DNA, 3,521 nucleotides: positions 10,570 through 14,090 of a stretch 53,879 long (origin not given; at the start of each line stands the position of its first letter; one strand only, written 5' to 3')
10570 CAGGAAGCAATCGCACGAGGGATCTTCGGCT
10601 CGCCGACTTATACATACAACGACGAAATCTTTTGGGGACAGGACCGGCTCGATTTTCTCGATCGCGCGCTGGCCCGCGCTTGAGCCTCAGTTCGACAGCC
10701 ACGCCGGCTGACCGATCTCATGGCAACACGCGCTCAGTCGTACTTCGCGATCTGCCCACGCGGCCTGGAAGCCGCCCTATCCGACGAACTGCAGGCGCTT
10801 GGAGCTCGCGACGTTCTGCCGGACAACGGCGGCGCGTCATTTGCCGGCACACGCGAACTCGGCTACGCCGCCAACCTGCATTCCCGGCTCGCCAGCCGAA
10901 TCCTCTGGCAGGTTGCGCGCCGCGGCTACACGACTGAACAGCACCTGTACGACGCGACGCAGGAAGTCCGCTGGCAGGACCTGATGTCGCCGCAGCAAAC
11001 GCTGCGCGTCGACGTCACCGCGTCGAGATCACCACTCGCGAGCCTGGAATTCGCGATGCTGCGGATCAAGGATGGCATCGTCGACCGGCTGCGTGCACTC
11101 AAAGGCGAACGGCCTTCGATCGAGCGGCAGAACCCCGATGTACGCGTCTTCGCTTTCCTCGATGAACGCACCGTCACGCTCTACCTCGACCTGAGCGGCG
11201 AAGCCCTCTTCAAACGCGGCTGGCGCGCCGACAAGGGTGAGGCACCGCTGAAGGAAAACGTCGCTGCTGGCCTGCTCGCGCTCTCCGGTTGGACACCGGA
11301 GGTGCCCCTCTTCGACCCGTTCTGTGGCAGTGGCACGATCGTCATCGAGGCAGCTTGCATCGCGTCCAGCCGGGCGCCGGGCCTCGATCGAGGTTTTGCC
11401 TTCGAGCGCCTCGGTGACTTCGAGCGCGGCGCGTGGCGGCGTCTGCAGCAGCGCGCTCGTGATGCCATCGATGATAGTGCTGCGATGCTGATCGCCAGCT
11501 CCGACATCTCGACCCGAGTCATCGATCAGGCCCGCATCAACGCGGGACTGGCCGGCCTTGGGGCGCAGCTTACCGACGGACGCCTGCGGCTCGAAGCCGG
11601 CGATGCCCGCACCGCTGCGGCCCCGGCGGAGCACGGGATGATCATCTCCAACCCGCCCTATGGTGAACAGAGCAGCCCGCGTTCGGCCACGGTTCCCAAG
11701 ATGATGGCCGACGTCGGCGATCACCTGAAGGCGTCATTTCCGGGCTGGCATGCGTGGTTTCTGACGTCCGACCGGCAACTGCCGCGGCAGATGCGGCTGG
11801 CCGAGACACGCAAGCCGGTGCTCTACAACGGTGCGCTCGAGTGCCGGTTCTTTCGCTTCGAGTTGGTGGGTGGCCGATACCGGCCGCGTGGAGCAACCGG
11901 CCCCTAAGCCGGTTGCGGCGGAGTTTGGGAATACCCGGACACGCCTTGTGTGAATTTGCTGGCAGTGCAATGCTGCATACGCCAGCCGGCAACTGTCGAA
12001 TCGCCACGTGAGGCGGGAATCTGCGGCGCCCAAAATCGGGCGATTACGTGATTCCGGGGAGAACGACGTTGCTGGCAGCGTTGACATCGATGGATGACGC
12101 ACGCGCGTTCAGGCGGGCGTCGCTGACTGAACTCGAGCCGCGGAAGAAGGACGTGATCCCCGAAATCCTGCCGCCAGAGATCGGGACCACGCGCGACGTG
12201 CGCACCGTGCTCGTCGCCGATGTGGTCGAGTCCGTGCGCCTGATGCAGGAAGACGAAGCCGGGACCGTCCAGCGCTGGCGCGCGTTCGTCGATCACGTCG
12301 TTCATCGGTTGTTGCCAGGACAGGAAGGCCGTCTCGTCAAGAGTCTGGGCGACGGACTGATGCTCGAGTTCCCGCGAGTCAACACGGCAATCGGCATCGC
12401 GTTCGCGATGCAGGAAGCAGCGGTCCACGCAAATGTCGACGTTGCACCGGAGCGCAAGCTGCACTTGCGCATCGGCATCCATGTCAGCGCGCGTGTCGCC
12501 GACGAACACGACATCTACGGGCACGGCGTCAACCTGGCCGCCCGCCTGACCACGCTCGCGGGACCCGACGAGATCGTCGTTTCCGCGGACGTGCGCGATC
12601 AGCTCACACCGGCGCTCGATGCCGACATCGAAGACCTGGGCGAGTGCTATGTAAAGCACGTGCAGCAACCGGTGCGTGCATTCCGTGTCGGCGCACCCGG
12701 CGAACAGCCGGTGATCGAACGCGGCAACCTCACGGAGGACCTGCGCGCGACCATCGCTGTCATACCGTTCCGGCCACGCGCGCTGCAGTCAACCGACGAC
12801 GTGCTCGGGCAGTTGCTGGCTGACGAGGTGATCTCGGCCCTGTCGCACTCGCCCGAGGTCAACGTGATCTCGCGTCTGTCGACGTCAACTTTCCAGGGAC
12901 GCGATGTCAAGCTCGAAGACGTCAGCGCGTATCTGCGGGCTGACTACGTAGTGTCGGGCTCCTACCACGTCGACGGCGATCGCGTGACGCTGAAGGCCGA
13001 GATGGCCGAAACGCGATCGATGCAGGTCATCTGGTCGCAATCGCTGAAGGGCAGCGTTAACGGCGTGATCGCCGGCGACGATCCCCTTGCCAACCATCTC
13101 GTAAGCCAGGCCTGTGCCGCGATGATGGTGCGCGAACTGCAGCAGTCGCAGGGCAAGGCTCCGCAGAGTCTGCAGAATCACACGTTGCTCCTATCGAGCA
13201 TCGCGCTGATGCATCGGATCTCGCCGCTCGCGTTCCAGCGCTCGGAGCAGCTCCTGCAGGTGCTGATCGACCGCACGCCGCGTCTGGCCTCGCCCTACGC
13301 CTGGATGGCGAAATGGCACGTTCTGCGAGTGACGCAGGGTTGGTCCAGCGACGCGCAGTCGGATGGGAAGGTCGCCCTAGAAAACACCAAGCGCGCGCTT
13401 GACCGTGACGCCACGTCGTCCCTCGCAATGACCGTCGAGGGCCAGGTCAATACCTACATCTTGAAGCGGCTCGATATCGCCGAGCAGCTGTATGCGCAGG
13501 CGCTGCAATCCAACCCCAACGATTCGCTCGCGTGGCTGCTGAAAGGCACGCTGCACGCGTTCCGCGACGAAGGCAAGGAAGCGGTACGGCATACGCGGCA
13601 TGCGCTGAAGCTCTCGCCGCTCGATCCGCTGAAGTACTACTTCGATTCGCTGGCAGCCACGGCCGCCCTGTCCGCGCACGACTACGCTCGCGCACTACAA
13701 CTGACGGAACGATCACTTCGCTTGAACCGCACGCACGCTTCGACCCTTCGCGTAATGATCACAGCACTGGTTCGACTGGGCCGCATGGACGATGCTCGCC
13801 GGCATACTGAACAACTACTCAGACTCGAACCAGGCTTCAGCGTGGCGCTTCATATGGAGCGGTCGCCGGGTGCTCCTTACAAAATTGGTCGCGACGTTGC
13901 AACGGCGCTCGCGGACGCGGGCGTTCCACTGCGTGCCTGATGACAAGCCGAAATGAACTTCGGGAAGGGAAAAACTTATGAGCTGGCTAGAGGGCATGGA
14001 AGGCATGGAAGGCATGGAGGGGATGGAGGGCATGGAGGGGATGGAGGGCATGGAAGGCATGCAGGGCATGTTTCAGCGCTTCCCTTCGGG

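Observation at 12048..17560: Cyclase-TPR / soluble PAP2-like / signal-less S8 protease cassette: candidate uncharacterised signalling or conflict system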

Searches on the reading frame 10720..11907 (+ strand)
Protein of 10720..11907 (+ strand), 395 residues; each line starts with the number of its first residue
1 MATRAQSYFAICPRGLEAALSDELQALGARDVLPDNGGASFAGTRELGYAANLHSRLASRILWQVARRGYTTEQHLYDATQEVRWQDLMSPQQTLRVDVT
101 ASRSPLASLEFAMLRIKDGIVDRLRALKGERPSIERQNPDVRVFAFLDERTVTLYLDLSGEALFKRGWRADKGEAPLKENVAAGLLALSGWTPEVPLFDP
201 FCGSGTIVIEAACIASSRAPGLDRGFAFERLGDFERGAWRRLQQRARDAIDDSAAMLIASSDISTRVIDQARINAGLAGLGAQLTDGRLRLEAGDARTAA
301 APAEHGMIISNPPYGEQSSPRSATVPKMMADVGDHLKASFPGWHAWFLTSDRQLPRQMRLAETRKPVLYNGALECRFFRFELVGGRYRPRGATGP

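Call 55: find_homologous_proteins(query=window:10720-11907:+, max_evalue=1e-50)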
Query window:10720-11907:+ (395 aa): 7041 proteins with E <= 1e-50 among 8000 candidates; the best 120 are listed.
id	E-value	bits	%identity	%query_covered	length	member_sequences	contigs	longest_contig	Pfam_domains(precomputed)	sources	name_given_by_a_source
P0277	1.7e-249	845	96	99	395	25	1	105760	PF02926.23,PF01170.25,PF22020.3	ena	-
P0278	1.2e-217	741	83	99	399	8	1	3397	PF02926.23,PF01170.25,PF22020.3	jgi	jgi:putative N6-adenine-specific DNA methylase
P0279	5.4e-216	735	82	99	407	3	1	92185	PF02926.23,PF01170.25,PF22020.3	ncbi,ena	-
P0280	8.0e-216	735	83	99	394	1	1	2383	PF02926.23,PF01170.25,PF22020.3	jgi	jgi:putative N6-adenine-specific DNA methylase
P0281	2.0e-215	733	82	100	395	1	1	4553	PF02926.23,PF01170.25,PF22020.3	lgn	-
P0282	1.9e-214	730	82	99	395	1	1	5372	PF02926.23,PF01170.25,PF22020.3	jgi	jgi:putative N6-adenine-specific DNA methylase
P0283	3.0e-214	729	81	100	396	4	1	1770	PF02926.23,PF01170.25,PF22020.3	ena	-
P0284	3.5e-214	729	82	100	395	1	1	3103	PF02926.23,PF01170.25,PF22020.3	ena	-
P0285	4.2e-214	729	82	99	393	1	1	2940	PF02926.23,PF01170.25,PF22020.3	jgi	jgi:putative N6-adenine-specific DNA methylase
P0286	1.6e-213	727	82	100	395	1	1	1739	PF02926.23,PF01170.25,PF22020.3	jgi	jgi:putative N6-adenine-specific DNA methylase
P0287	3.3e-213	726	82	100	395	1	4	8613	PF02926.23,PF01170.25,PF22020.3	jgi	-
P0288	5.5e-213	725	81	100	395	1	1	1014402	PF02926.23,PF01170.25,PF22020.3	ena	-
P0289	8.8e-213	725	81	100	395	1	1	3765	PF02926.23,PF01170.25,PF22020.3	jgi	jgi:putative N6-adenine-specific DNA methylase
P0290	1.5e-212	724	81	100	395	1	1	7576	PF02926.23,PF01170.25,PF22020.3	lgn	-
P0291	1.8e-212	724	82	99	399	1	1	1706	PF13847.13,PF02926.23,PF01170.25,PF22020.3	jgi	-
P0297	6.5e-212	722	81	99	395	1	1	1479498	PF02926.23,PF01170.25,PF22020.3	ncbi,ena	-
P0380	4.0e-187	640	72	99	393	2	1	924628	PF02926.23,PF01170.25,PF22020.3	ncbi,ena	-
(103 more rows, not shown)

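Call 56: find_encoding_contigs(protein=P0288, flank=9000, max_places=1)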
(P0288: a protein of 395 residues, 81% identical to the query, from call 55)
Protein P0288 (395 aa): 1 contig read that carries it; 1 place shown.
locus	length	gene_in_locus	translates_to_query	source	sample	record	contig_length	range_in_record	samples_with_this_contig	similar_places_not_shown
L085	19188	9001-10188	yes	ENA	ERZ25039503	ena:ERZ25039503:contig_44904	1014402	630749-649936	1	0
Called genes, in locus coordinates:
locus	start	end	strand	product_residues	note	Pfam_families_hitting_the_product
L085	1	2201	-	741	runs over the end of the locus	PF00580:UvrD-helicase, PF13245:AAA_19, PF13361:UvrD_C, PF13538:UvrD_C_2, PF21196:PcrA_UvrD_tudor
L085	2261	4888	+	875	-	PF00133:tRNA-synt_1, PF01406:tRNA-synt_1e (faint), PF09334:tRNA-synt_1g, PF13603:tRNA-synt_1_2, PF00133:tRNA-synt_1, PF08264:Anticodon_1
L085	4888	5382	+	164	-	PF04390:LptE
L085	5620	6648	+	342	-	PF06144:DNA_pol3_delta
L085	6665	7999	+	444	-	PF00171:Aldedh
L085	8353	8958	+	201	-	PF01323:DSBA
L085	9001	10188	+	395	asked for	PF22020:RlmL_1st, PF02926:THUMP, PF01170:UPF0020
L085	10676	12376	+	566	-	PF07719:TPR_2 (faint)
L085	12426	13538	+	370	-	-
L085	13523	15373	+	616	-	PF00082:Peptidase_S8 (faint)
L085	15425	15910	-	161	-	PF00255:GSHPx, PF00578:AhpC-TSA (weak)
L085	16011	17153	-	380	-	PF00437:T2SSE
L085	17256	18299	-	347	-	PF00437:T2SSE, PF13555:AAA_29 (faint)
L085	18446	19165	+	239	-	PF01168:Ala_racemase_N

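Call 57: find_encoding_contigs(protein=P0297, flank=9000, max_places=1)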
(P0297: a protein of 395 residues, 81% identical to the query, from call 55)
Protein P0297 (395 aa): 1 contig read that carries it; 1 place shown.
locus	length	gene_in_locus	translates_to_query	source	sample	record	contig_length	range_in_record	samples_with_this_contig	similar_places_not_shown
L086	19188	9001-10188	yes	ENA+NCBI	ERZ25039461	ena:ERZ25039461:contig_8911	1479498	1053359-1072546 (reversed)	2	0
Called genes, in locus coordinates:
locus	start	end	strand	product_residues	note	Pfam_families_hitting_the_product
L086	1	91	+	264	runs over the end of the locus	-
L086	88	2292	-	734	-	PF00580:UvrD-helicase, PF13245:AAA_19, PF13361:UvrD_C, PF13538:UvrD_C_2, PF21196:PcrA_UvrD_tudor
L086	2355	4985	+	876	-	PF00133:tRNA-synt_1, PF01406:tRNA-synt_1e (faint), PF09334:tRNA-synt_1g, PF13603:tRNA-synt_1_2, PF00133:tRNA-synt_1 (weak), PF08264:Anticodon_1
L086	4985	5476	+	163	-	PF04390:LptE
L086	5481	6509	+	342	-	PF06144:DNA_pol3_delta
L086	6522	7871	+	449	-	PF00171:Aldedh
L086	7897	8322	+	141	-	PF03653:UPF0093, PF05425:CopD (weak)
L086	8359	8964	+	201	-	PF01323:DSBA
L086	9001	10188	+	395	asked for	PF22020:RlmL_1st, PF02926:THUMP, PF01170:UPF0020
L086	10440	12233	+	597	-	-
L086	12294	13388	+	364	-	-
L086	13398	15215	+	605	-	PF00082:Peptidase_S8 (faint)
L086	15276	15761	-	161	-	PF00255:GSHPx, PF00578:AhpC-TSA, PF08534:Redoxin (weak)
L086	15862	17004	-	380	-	PF00437:T2SSE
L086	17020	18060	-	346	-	PF00437:T2SSE, PF13555:AAA_29 (faint)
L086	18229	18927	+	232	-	PF01168:Ala_racemase_N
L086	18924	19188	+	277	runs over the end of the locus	PF03807:F420_oxidored, PF14748:P5CR_dimer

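Call 58: find_encoding_contigs(protein=P0380, flank=9000, max_places=1)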
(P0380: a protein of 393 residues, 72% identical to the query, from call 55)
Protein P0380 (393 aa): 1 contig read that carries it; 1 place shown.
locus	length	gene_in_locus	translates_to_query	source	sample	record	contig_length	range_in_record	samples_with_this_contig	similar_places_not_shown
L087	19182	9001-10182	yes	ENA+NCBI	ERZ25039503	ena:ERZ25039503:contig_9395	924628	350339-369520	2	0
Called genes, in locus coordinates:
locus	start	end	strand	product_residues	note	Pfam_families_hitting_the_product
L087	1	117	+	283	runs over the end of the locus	-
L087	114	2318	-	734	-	PF00580:UvrD-helicase, PF13245:AAA_19, PF13604:AAA_30 (faint), PF13361:UvrD_C, PF13538:UvrD_C_2, PF21196:PcrA_UvrD_tudor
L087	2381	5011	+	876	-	PF00133:tRNA-synt_1, PF01406:tRNA-synt_1e (faint), PF09334:tRNA-synt_1g, PF13603:tRNA-synt_1_2, PF00133:tRNA-synt_1, PF08264:Anticodon_1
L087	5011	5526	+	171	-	PF04390:LptE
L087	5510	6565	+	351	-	PF06144:DNA_pol3_delta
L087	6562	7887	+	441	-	PF00171:Aldedh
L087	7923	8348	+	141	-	PF03653:UPF0093, PF05425:CopD (weak)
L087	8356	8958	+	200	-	PF01323:DSBA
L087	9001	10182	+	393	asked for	PF22020:RlmL_1st, PF02926:THUMP, PF01170:UPF0020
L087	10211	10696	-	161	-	PF00255:GSHPx, PF00578:AhpC-TSA (weak)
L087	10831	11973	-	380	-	PF00437:T2SSE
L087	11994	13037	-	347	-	PF00437:T2SSE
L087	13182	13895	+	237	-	PF01168:Ala_racemase_N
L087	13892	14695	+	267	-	PF03807:F420_oxidored, PF14748:P5CR_dimer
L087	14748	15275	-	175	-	-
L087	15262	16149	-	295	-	PF01040:UbiA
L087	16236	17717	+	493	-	PF01547:SBP_bac_1, PF13416:SBP_bac_8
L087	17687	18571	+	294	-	PF00528:BPD_transp_1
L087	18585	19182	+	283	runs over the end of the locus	PF00528:BPD_transp_1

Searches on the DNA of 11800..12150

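Call 77: search_rna_families(source=window, start=11800, end=12150, threshold=evalue, max_evalue=1)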
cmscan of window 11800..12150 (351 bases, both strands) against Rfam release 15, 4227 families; matches with E-value up to 1: 0.
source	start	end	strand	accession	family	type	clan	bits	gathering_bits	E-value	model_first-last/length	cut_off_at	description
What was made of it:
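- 11946..11976 (+): Conserved non-coding block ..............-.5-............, about 70-100 nt upstream of gene 1. It is a candidate promoter or operator of the cassette. It overlaps a weak CRP-like site, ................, at 11949-11964 (2 mismatches to TGTGA-N6-TCACA). No Rfam family matches (call 77).
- Tried and rejected: No Rfam match (call 77).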

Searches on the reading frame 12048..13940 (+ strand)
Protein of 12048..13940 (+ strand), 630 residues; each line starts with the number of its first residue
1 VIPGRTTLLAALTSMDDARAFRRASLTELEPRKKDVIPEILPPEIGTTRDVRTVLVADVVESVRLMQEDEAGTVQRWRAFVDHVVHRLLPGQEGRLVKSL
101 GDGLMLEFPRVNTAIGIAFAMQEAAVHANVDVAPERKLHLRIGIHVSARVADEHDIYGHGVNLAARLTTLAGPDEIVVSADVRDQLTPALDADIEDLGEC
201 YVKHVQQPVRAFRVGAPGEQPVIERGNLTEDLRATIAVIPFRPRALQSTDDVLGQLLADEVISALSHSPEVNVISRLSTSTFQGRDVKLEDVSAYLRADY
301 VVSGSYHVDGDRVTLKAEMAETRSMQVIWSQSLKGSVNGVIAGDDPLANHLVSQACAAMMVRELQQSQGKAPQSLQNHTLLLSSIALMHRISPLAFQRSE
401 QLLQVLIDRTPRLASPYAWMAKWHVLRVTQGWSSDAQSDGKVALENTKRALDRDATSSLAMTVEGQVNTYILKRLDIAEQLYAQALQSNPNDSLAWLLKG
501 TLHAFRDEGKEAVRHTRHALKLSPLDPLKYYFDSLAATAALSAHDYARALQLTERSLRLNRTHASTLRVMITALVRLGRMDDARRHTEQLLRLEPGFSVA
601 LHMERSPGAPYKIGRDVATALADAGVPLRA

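Call 3: search_protein_families(library=pfam, proteins=[window:12048-13940:+], max_evalue=0.1)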
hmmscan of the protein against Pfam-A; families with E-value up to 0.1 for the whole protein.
window:12048-13940:+ (630 aa): 10 families
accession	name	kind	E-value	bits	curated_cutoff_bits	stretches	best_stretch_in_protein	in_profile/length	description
PF00211.25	Guanylate_cyc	-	2.4e-10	40.7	21.9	1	53-204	10-172/183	Adenylate and Guanylate cyclase catalytic domain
PF07719.23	TPR_2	-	6.5e-10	38.8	27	0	573-596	10-33/34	Tetratricopeptide repeat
PF14559.12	TPR_19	-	8.8e-09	36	25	1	540-596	1-57/68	Tetratricopeptide repeat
PF13428.12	TPR_14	-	2.6e-07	31.1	23.5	1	472-501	14-43/44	Tetratricopeptide repeat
PF00515.34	TPR_1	-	3.2e-06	27.2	27.8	0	471-492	13-34/34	Tetratricopeptide repeat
PF23914.1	TPR_CcmH_CycH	-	0.00017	21.9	42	1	484-593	41-150/158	Cytochrome c-type biogenesis protein H TPR domain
PF13432.12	TPR_16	-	0.00034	21.4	32.7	0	474-514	12-52/65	Tetratricopeptide repeat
PF17680.6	FlgO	-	0.00073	19.8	22.6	1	235-331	19-121/130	FlgO protein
PF12895.13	ANAPC3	-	0.0014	19.3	27.2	1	535-587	28-79/82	Anaphase-promoting complex, cyclosome, subunit 3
PF13431.12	TPR_17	-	0.0054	17.4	24.4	0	481-503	1-23/34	Tetratricopeptide repeat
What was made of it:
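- On Class III adenylate cyclase: Pfam Guanylate_cyc scores above its gathering threshold (call 3).
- On wHTH-TPR regulators (HilA/EilA, SARP-TPR): The window protein has a cyclase there instead (call 3).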

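Call 4: search_protein_families(library=ncbifam, proteins=[window:12048-13940:+], max_evalue=0.1)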
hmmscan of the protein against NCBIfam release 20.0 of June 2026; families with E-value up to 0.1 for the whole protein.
window:12048-13940:+ (630 aa): 6 families
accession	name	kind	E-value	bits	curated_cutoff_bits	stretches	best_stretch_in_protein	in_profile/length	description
NF058673.1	LipAdnlyCyLipJMY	equivalog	2.6e-13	49.5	800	1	47-204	291-439/449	bifunctional lipase/adenylate cyclase LipJ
NF009037.0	PRK12370.1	equivalog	2.2e-12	46.2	589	1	229-525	117-404/553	HilA/EilA family virulence transcriptional regulator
TIGR02917.1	PEP_TPR_lipo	equivalog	8e-11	40.6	312.2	1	430-601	131-298/899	XrtA/PEP-CTERM system TPR-repeat protein PrsT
TIGR02521.1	type_IV_pilW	equivalog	0.0015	18.1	154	1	436-588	43-193/234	type IV pilus biogenesis/stability protein PilW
TIGR02800.1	propeller_TolB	equivalog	0.017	14.1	343.15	1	233-326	22-118/418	Tol-Pal system beta propeller repeat protein TolB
NF033762.1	social_mot_Tgl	equivalog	0.036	13.4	225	0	435-496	40-103/252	social motility TPR repeat lipoprotein Tgl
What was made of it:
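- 12048..13940 (+): Gene 1: a signal-transducing regulator of 630 aa. Layout: class III adenylate cyclase domain (aa ~50-215, nt 12195-12692), TolB_N/FlgO-like middle domain (aa ~225-380, nt 12720-13187) and TPR sensor (aa ~381-630, nt 13188-13937). Residues 229-525 match the HilA/EilA regulator model at E 2e-12 (call 4).
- Closest known: wHTH-TPR one-component regulators. Same: The sensor region of gene 1 (aa 229-525) matches the HilA/EilA model at E 2e-12 (call 4).
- Checked: Domains (calls 3, 4):
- The window's sensor region matches the HilA/EilA wHTH-TPR regulator model at E 2e-12 (call 4).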

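Call 5: search_protein_families(library=padloc, proteins=[window:12048-13940:+], max_evalue=0.1)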
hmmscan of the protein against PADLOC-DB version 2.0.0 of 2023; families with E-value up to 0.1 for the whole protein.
window:12048-13940:+ (630 aa): 2 families
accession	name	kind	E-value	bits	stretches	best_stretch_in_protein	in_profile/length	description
PDLC02367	PycC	-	2.3e-05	21.9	1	52-190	44-196/226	-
PDLC02369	PycC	-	0.031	11.8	1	126-186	135-191/248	-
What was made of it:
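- On Pycsar: A class III cyclase is present, but the PycC HMM match is weak (21.9 bits, E 2.3e-5; call 5).
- There is a weak PycC model hit, E 2.3e-5 (call 5).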

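Call 42: search_solved_structures(query=window:12048-13937:+, max_evalue=1, show_alignments=0)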
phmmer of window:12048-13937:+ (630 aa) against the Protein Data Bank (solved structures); distinct sequences matched with E-value up to 1: 69 (the best 60 are shown).
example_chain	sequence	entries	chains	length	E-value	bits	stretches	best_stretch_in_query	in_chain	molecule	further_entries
3mr7_A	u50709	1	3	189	6.8e-19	71.3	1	50-213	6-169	Adenylate/guanylate cyclase/hydrolase, alpha/beta fold family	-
9qhb_A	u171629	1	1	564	1.6e-17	66.7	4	438-600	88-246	Engineered tetratricopeptide repeat protein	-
4wp3_A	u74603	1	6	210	2.4e-15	59.6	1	40-215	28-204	Ma1120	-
4wp9_A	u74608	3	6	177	1.2e-14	57.2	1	54-215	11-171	Ma1120 | Cyclase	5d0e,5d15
4wp8_A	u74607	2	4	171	2.6e-14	56.2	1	54-210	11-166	Ma1120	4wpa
5d0g_A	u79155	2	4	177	2.6e-12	49.5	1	54-215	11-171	Cyclase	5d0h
8bu0_A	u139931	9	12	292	2.8e-11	46.2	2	439-597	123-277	Consensus tetratricopeptide repeat protein | Crystal structure of an 8-repeat consensus TPR superhelix with Zinc. | Monomer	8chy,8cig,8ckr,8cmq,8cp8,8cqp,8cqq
1w3b_A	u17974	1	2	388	3.7e-09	39.1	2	472-600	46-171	UDP-N-ACETYLGLUCOSAMINE--PEPTIDE N-ACETYLGLUCOSAMINYLTRANSFERASE 110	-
9qhc_A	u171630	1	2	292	4.1e-09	39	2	479-600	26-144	Engineered tetratricopeptide repeat protein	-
6eou_A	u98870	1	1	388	4.5e-09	38.8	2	472-600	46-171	UDP-N-acetylglucosamine--peptide N-acetylglucosaminyltransferase 110 kDa subunit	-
7yea_A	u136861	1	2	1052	1e-08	37.6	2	472-600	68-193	UDP-N-acetylglucosamine--peptide N-acetylglucosaminyltransferase 110 kDa subunit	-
7yeh_B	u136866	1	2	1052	1.1e-08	37.5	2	472-600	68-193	UDP-N-acetylglucosamine--peptide N-acetylglucosaminyltransferase 110 kDa subunit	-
7ntf_A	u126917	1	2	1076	1.3e-08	37.4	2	472-600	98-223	Isoform 1 of UDP-N-acetylglucosamine--peptide N-acetylglucosaminyltransferase 110 kDa subu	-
6b85_J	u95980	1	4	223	1.9e-08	36.7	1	449-596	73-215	TMHC4_R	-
11kc_A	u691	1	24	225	2.2e-08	36.6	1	449-502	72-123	Designed nanoparticle O43-TM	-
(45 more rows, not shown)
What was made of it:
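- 12048..13940 (+): PDB matches to class III cyclases 3mr7 (7e-19) and Ma1120 (2e-15) (call 42).
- On Class III adenylate cyclase: PDB cyclase hits reach 7e-19 (call 42).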
